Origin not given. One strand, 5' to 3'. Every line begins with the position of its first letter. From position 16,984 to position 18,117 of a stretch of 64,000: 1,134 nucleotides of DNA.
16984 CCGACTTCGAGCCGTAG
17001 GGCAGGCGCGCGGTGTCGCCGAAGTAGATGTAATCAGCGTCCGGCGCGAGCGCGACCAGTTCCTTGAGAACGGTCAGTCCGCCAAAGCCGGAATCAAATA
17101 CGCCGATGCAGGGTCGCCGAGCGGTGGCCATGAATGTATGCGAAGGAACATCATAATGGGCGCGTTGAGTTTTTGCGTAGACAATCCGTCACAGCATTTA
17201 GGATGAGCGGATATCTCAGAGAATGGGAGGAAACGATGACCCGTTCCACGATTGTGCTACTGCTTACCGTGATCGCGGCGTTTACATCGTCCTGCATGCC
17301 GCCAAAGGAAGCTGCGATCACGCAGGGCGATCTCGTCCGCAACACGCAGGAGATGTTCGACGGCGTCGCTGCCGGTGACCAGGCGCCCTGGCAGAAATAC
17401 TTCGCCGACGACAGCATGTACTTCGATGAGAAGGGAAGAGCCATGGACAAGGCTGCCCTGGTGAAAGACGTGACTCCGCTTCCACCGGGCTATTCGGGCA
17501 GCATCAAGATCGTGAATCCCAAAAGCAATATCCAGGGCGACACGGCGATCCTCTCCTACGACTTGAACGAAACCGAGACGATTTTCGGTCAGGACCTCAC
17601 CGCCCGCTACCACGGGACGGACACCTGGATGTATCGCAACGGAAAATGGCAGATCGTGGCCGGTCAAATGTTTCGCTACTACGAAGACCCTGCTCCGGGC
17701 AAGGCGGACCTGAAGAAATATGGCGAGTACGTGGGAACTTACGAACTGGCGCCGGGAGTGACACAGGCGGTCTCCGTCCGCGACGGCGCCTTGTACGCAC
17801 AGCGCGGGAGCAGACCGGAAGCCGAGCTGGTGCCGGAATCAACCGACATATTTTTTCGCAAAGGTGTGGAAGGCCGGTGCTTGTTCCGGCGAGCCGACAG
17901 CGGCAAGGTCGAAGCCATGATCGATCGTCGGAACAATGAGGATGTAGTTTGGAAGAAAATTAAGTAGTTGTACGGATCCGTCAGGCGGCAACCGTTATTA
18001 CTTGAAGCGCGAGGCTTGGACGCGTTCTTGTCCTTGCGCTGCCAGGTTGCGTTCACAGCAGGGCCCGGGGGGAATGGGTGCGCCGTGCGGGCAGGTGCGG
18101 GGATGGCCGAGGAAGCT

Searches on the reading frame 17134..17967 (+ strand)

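Call 3: search_protein_families(library=pfam, proteins=[window:17134-17967:+], max_evalue=0.01)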
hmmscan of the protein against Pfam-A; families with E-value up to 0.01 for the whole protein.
window:17134-17967:+ (277 aa): 3 families
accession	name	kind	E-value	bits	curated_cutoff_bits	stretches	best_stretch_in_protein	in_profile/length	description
PF14534.12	DUF4440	-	1.5e-15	58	25.2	1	70-174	4-107/107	Domain of unknown function (DUF4440)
PF11954.13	DUF3471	-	6e-09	36.7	29.3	1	188-265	4-89/103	Domain of unknown function (DUF3471)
PF12680.13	SnoaL_2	-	0.0004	21.4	27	1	72-172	2-99/102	SnoaL-like domain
